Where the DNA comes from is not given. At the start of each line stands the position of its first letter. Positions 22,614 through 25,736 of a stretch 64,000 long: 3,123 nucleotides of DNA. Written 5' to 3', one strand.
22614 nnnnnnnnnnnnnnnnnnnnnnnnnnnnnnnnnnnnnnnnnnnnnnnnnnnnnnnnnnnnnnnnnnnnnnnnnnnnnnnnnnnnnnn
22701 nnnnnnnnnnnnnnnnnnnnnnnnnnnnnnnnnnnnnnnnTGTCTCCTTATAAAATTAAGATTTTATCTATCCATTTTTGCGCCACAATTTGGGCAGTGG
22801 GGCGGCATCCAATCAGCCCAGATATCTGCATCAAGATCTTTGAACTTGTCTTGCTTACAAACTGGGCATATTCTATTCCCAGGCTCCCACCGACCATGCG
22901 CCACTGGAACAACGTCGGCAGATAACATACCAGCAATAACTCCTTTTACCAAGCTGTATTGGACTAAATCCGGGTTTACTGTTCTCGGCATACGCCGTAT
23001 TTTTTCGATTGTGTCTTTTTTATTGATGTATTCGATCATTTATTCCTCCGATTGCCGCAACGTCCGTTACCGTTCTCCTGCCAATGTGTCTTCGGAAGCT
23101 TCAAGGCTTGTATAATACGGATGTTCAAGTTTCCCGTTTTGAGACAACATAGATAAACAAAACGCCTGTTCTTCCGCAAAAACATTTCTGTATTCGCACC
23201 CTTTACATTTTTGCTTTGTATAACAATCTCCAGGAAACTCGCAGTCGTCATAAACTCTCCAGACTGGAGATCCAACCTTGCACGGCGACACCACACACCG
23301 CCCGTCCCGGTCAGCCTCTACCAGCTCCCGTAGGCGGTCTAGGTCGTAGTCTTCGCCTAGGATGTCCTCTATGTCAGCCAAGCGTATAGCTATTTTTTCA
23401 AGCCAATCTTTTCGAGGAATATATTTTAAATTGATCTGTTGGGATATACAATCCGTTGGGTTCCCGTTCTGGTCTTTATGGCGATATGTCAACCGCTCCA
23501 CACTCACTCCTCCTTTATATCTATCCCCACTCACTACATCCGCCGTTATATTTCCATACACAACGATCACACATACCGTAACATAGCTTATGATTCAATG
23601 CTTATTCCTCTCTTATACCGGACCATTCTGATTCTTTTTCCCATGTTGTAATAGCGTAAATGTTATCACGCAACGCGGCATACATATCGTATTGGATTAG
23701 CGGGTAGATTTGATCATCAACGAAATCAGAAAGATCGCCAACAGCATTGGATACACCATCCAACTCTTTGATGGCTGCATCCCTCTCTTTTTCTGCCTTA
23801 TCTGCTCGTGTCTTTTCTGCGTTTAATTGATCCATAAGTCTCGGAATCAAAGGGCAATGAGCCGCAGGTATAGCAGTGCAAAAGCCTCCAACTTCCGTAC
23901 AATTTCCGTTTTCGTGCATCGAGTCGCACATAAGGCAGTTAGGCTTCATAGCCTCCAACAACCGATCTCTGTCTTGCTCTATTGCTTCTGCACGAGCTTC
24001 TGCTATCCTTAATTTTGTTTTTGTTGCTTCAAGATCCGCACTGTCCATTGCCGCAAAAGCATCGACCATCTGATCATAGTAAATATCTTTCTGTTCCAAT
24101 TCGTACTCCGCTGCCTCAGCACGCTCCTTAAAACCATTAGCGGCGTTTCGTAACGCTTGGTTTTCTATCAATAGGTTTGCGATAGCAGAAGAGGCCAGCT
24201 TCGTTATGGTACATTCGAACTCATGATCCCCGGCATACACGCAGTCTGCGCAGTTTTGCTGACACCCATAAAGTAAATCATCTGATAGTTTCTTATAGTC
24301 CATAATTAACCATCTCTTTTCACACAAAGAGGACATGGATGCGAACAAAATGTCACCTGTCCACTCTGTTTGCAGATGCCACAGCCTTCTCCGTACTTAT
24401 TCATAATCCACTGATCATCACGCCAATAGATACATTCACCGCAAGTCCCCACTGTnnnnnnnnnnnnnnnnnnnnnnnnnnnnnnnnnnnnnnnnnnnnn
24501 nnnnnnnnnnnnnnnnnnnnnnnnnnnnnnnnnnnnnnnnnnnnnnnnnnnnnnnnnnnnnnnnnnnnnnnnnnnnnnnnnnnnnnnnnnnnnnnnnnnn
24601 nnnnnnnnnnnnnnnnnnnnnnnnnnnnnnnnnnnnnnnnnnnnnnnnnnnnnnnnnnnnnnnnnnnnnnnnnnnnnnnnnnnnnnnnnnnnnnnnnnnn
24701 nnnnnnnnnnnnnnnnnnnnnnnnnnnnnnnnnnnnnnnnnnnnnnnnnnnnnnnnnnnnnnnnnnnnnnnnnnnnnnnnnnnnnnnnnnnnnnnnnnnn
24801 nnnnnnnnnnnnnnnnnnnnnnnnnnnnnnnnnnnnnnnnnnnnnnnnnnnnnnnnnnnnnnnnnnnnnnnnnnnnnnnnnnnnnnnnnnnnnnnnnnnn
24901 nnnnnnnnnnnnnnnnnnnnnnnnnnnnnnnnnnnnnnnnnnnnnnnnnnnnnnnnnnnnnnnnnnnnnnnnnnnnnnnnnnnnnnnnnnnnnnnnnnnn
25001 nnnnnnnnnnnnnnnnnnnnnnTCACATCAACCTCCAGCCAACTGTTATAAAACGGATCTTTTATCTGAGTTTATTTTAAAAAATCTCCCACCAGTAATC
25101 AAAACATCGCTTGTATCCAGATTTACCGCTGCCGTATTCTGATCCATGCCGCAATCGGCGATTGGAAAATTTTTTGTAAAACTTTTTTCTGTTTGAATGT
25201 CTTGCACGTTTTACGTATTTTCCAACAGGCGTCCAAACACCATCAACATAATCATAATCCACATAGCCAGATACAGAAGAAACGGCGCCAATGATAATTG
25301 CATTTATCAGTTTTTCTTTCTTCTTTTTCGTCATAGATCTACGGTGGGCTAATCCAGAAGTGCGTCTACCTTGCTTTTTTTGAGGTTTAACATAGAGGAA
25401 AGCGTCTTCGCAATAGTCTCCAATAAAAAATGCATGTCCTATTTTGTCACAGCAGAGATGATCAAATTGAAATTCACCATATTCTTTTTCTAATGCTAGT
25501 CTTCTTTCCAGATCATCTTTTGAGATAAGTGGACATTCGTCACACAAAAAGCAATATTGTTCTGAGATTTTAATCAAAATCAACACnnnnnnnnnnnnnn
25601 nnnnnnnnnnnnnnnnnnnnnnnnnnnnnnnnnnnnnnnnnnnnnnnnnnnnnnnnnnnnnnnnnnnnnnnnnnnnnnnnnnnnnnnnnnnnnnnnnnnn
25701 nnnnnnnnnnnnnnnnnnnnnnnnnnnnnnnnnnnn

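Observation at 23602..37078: Duplicated two-gene Cys-rich cassette in two copies 12 kb apart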

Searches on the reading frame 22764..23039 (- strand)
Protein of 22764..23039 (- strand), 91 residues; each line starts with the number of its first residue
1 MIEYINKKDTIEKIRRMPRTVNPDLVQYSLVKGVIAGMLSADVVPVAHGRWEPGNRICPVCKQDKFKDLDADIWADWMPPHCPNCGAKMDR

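Call 5: search_protein_families(library=pfam, proteins=[window:22764-23039:-], max_evalue=1)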
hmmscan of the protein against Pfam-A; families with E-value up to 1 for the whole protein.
window:22764-23039:- (91 aa): 24 families
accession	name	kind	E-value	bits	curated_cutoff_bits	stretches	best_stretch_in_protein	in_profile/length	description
PF21349.2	RUBY_RBDX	-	0.0015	18.4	26.5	2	78-90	15-27/30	Rubrerythrin, rubredoxin-like domain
PF09723.15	Zn_ribbon_8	-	0.006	17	34.4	0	79-91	26-39/41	Zinc ribbon domain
PF13453.11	Zn_ribbon_TFIIB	-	0.027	14.3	22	0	81-89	1-9/41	Transcription factor zinc-finger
PF13240.11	Zn_Ribbon_1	-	0.028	14.7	25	1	82-89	2-9/23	zinc-ribbon domain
PF13248.11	Zn_ribbon_3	-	0.031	14.2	27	1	81-89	18-26/26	zinc-ribbon domain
PF12773.13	DZR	-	0.032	14.8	27.3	1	52-90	9-35/45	Double zinc ribbon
PF18912.6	DZR_2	-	0.037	14.3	27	0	78-88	6-16/56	Double zinc ribbon domain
PF24458.1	DUF7573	-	0.044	14.2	30.2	0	50-62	24-37/39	Domain of unknown function (DUF7573)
PF14690.11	Zn_ribbon_ISL3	-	0.05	14.4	25.5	1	79-91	2-14/47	zinc-finger of transposase IS204/IS1001/IS1096/IS1165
PF22795.1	DUF4796_N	-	0.058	13.7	27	0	56-64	20-28/29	DUF4796 N-terminal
PF05605.18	zf-Di19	-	0.087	13.5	27.5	1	52-69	28-45/54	Drought induced 19 protein (Di19), zinc-binding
PF07282.18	Cas12f1-like_TNB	-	0.11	13.2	26.3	1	56-91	29-52/60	Cas12f1-like, TNB domain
PF24460.1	DUF7575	-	0.11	12.4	28.5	1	80-90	4-14/28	Domain of unknown function (DUF7575)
PF08271.17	Zn_Ribbon_TF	-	0.21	11.6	29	0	82-88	3-9/43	TFIIB zinc-binding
PF09297.16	Zn_ribbon_NUD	-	0.23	11.7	24.8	1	81-90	5-14/32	NADH pyrophosphatase zinc ribbon domain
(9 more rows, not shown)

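Call 6: search_protein_families(library=phrogs, proteins=[window:22764-23039:-], max_evalue=0.1)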
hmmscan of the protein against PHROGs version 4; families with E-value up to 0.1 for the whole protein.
window:22764-23039:- (91 aa): 1 family
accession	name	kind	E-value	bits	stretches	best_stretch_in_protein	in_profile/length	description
phrog_22543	-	unknown function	1.7e-09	39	1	1-90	1-98/105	-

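Call 69: search_protein_families(library=ncbifam, proteins=[window:22764-23039:-], max_evalue=0.1)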
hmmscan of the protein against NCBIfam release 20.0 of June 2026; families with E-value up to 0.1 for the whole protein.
window:22764-23039:- (91 aa): 2 families
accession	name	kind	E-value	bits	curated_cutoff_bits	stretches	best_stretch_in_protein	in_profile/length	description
NF047912.1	ECs_2282_CxxC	subfamily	0.022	14.6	37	1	58-89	5-37/60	ECs_2282 family putative zinc-binding protein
TIGR02605.1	CxxC_CxxC_SSSS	subfamily_domain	0.057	13.5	31.3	0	79-90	26-38/52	FmdB family zinc ribbon protein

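Call 70: search_protein_families(library=padloc, proteins=[window:22764-23039:-], max_evalue=0.1)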
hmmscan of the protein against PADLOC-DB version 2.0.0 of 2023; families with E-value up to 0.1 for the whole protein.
window:22764-23039:- (91 aa): 0 families

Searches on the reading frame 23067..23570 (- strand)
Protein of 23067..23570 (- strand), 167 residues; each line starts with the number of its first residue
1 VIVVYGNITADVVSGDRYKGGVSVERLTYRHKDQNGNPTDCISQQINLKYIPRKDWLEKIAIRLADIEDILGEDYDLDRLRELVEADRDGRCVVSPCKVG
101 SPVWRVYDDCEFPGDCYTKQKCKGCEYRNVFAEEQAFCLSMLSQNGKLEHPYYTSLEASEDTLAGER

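Call 5: search_protein_families(library=pfam, proteins=[window:23067-23570:-], max_evalue=1)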
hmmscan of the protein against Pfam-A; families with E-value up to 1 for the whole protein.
window:23067-23570:- (167 aa): 2 families
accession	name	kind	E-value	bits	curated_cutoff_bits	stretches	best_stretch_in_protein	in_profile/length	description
PF00030.24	Crystall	-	0.027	15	25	1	87-129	28-68/82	Beta/Gamma crystallin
PF25052.1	AtDEF-like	-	0.19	12.5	25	1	107-144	34-71/79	Defensin-like family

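Call 6: search_protein_families(library=phrogs, proteins=[window:23067-23570:-], max_evalue=0.1)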
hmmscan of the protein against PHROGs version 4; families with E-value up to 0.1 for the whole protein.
window:23067-23570:- (167 aa): 1 family
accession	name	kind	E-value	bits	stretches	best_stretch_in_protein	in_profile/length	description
phrog_38832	-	unknown function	5.1e-08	33.9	1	75-109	81-117/186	-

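Call 69: search_protein_families(library=ncbifam, proteins=[window:23067-23570:-], max_evalue=0.1)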
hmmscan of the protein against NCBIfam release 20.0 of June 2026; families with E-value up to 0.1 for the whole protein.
window:23067-23570:- (167 aa): 0 families

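Call 70: search_protein_families(library=padloc, proteins=[window:23067-23570:-], max_evalue=0.1)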
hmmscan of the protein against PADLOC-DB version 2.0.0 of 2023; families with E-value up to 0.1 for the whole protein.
window:23067-23570:- (167 aa): 0 families

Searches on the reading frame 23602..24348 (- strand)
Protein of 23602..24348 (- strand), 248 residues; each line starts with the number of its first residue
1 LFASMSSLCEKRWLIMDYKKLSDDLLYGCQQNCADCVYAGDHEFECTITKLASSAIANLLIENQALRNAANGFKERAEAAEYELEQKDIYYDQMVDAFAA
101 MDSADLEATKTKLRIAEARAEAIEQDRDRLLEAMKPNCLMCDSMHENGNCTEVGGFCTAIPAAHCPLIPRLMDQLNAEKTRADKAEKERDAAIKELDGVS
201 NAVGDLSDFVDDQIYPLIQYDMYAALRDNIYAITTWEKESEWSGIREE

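Call 5: search_protein_families(library=pfam, proteins=[window:23602-24348:-], max_evalue=1)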
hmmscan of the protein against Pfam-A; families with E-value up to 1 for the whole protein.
window:23602-24348:- (248 aa): 1 family
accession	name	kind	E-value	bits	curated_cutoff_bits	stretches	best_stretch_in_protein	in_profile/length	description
PF16830.10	NBD94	-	0.11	13.5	25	1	167-202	52-87/91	Nucleotide-Binding Domain 94 of RH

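Call 6: search_protein_families(library=phrogs, proteins=[window:23602-24348:-], max_evalue=0.1)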
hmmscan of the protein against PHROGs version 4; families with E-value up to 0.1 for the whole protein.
window:23602-24348:- (248 aa): 1 family
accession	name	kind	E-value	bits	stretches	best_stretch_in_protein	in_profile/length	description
phrog_2757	-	unknown function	0.011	17.1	0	168-204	25-61/96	-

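Call 21: find_homologous_proteins(query=window:23605-24303:-, max_evalue=0.01)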
Query seq(233 aa) (233 aa): 181 proteins with E <= 0.01 among 2243 candidates; the best 120 are listed.
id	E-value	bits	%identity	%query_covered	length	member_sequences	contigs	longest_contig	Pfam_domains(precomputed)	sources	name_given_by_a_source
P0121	5.1e-100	352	86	79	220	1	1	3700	-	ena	-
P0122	1.7e-98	347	90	74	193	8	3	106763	-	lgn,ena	-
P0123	8.0e-75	270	88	58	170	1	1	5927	-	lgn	-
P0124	5.8e-62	228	76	55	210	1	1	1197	-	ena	-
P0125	2.2e-59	219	59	74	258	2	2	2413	-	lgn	-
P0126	4.0e-53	199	92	44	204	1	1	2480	-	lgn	-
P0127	5.1e-53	198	61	74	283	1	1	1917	-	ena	-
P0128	1.7e-47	180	60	63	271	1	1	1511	-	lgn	-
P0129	3.7e-46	176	62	56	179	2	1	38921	-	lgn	-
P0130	3.0e-42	163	44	76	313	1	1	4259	-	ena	-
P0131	8.0e-42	162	74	25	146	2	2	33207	-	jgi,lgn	jgi:hypothetical protein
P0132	1.1e-40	158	52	61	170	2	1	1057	-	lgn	-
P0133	3.7e-38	150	49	74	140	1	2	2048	-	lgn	-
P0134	1.1e-35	142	66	30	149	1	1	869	-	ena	-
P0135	2.9e-35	140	55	56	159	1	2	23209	-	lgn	-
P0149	3.7e-30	124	60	51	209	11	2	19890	PF04448.18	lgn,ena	-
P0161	2.7e-27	114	44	69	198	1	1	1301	-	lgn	-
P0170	3.3e-25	108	78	26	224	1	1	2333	PF04448.18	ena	-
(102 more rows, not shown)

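Call 28: search_protein_families(library=pfam, proteins=[P0149, P0170], max_evalue=0.01)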
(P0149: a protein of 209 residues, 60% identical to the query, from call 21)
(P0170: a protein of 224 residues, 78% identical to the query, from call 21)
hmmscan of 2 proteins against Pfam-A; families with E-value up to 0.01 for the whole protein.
P0149 (209 aa): 2 families
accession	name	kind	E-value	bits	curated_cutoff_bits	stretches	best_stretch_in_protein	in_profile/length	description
PF04448.17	DUF551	-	6.9e-11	43.3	22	1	148-204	2-68/68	Protein of unknown function (DUF551)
PF00261.25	Tropomyosin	-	0.0011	19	38.6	1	17-76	9-68/242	Tropomyosin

P0170 (224 aa): 1 family
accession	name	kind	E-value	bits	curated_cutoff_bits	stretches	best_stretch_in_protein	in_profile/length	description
PF04448.17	DUF551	-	7.8e-11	43.1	22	1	166-222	2-68/68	Protein of unknown function (DUF551)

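Call 46: search_protein_families(library=pfam, alignment_id=A3, max_evalue=0.001)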
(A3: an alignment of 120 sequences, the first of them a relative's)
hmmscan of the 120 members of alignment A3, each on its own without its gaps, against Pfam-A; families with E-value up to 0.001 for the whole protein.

A. member 1, P0121 (220 aa): 0 families

B. families by the number of members that match (of 120 scanned): 13 families
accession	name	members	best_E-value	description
PF04448.17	DUF551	2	6.9e-11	Protein of unknown function (DUF551)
PF09723.15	Zn_ribbon_8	2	0.0001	Zinc ribbon domain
PF25450.1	Rab11-FIP3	1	5e-05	Rab11-FIP3-like domain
PF07926.17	TPR_MLP1_2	1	0.00018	TPR/MLP1/MLP2-like protein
PF11965.13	DUF3479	1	0.00019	Domain of unknown function (DUF3479)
PF00261.25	Tropomyosin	1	0.0002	Tropomyosin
PF01166.23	TSC22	1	0.00027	TSC-22/dip/bun family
PF15811.11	SVIP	1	0.0003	Small VCP/p97-interacting protein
PF19531.4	DUF6058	1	0.00031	Family of unknown function (DUF6058)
PF09643.15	YopX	1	0.00045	YopX protein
PF02090.21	SPAM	1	0.00047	Salmonella surface presentation of antigen gene type M protein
PF25764.1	KIF21A_4th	1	0.00097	KIF21A-like domain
PF05010.19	TACC_C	1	0.00098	Transforming acidic coiled-coil-containing protein (TACC), C-terminal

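Call 48: search_solved_structures(query=A3, max_evalue=1)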
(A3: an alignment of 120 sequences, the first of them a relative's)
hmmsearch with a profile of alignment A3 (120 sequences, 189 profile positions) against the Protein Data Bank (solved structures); distinct sequences matched with E-value up to 1: 5.
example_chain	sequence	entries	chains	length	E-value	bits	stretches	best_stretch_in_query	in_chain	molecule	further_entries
2d3e_A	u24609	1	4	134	0.036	17.6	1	104-139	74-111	General control protein GCN4 and Tropomyosin 1 alpha chain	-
2efr_A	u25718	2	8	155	0.047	17.2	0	104-138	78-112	General control protein GCN4 and Tropomyosin 1 alpha chain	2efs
1aq5_A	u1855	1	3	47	0.26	14.8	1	81-125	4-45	CARTILAGE MATRIX PROTEIN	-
8csh_D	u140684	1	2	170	0.28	14.7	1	106-160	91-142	Par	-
6tbz_A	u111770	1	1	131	0.98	12.9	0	120-171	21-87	Mothers against decapentaplegic homolog 5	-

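Call 63: predict_structure(alignment_id=A4)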
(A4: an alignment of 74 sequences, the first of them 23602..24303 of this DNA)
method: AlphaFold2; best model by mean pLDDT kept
length: 233 residues; sequences in the alignment: 74
mean_pLDDT: 80.6   pTM: 0.38
mean pLDDT of the five models: 80.6, 79.7, 78.0, 76.4, 72.2
residues with pLDDT >= 90: 110; 70-90: 65; 50-70: 41; < 50: 17
segments of 3 or more residues with pLDDT < 50: 132-134, 136-143, 230-233
pLDDT, mean of each block of 10 residues (from residue 1): 75 64 63 81 86 90 93 92 91 93 95 82 52 46 53 84 95 92 91 95 96 91 64 45
secondary structure, 60 per line:
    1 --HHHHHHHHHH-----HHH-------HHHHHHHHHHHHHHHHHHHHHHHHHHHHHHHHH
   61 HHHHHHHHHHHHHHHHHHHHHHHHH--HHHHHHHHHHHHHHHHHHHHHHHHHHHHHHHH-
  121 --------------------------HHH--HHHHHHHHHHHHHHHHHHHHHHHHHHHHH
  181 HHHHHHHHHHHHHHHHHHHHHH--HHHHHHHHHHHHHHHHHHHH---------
elements in order: H3-12 H28-85 H88-119 H152-202 H205-224

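Call 68: fold_search(model_id=the predicted structure, library=pdb)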
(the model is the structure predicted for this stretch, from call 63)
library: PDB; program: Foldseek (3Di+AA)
matches with E <= 10: 27; with E <= 0.001: 0
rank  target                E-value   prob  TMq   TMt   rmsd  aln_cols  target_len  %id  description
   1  5i7d_A                6.0e-01  0.18  0.24  0.16  50.0       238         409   17  Crystal Structure of srGAP2 F-BARx WT Form-2 (released 2017-08-30)
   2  5i6r                  1.5e+00  0.10  0.23  0.14  53.3       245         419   16  Crystal Structure of srGAP2 F-BARx WT Form-1 (released 2017-08-30)
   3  9fqr_Xw               4.1e+00  0.03  0.16  0.02  32.7       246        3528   13  96-nm repeat of axonemal doublet microtubules from bovine sperm (released 2025-03-26)
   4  6nly_A                5.0e+00  0.57  0.18  0.23   1.2        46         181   13  Fragment of human mitochondrial Alanyl-tRNA Synthetase C-Ala domain (released 2020-01-15)
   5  8g2z_1V               5.0e+00  0.06  0.19  0.17  20.4       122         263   10  48-nm doublet microtubule from Tetrahymena thermophila strain CU428 (released 2023-06-14)
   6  5i6j                  5.0e+00  0.05  0.23  0.15  50.9       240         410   16  Crystal Structure of SRGAP2 F-BARx (released 2017-03-08)
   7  6nly_D                5.3e+00  0.57  0.18  0.23   1.2        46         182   13  Fragment of human mitochondrial Alanyl-tRNA Synthetase C-Ala domain (released 2020-01-15)
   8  3ujb_A                5.6e+00  0.41  0.17  0.16   2.1        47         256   11  Phosphoethanolamine methyltransferase from Plasmodium falciparum in complex with SAH and phosphoethanolamine (released 2011-11-30)
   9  3uja                  6.0e+00  0.41  0.17  0.16   2.1        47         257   11  Phosphoethanolamine methyltransferase from Plasmodium falciparum in complex with phosphoethanolamine (released 2011-11-30)
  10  9d5n_CC               6.0e+00  0.04  0.15  0.14  21.2       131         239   10  48-nm doublet microtubule from Trichomonas vaginalis strain G3 (released 2025-05-14)
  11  2caz_D                6.4e+00  0.44  0.19  0.67   1.5        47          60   11  ESCRT-I core (released 2006-04-07)
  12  3uj7_A                6.4e+00  0.38  0.17  0.16   2.1        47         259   11  Phosphoethanolamine methyltransferase from Plasmodium falciparum in complex with SAM and PO4 (released 2011-11-30)
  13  7sau_C                6.4e+00  0.11  0.16  0.36   4.5        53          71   13  Structure of GldLM, the proton-powered motor that drives Type IX protein secretion and gliding motility in Schleiferia (released 2022-03-23)
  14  3uj6                  6.8e+00  0.33  0.17  0.16   2.3        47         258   11  SeMet Phosphoethanolamine methyltransferase from Plasmodium falciparum in complex with SAM and PO4 (released 2011-11-30)
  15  7uq2_B                6.8e+00  0.08  0.14  0.25   6.5        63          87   22  Vs.4 from T4 phage in complex with cGAMP (released 2023-02-08)
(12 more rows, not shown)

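Call 69: search_protein_families(library=ncbifam, proteins=[window:23602-24303:-], max_evalue=0.1)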
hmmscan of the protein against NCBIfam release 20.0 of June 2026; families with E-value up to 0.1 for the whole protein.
window:23602-24303:- (233 aa): 1 family
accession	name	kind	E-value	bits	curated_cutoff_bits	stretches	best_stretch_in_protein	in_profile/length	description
NF048009.1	SfplDhtHpfGKleb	equivalog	0.029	12.4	1000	1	41-124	182-270/824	(2S)-3-sulfopropanediol dehydratase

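Call 70: search_protein_families(library=padloc, proteins=[window:23602-24303:-], max_evalue=0.1)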
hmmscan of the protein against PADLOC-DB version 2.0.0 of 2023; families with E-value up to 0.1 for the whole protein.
window:23602-24303:- (233 aa): 0 families

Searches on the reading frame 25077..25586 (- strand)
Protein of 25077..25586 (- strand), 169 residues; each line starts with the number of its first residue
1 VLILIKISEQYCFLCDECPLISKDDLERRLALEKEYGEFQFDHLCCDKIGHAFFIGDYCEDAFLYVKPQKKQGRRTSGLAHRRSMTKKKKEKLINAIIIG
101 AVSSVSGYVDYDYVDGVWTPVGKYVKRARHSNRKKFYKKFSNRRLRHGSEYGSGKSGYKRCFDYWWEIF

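Call 5: search_protein_families(library=pfam, proteins=[window:25077-25586:-], max_evalue=1)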
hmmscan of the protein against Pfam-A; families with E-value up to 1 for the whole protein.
window:25077-25586:- (169 aa): 0 families

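Call 6: search_protein_families(library=phrogs, proteins=[window:25077-25586:-], max_evalue=0.1)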
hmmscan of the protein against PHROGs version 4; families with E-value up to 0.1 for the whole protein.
window:25077-25586:- (169 aa): 1 family
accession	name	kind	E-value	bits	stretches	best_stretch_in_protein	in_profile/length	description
phrog_27705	-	unknown function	0.019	16.2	1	132-168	119-155/156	-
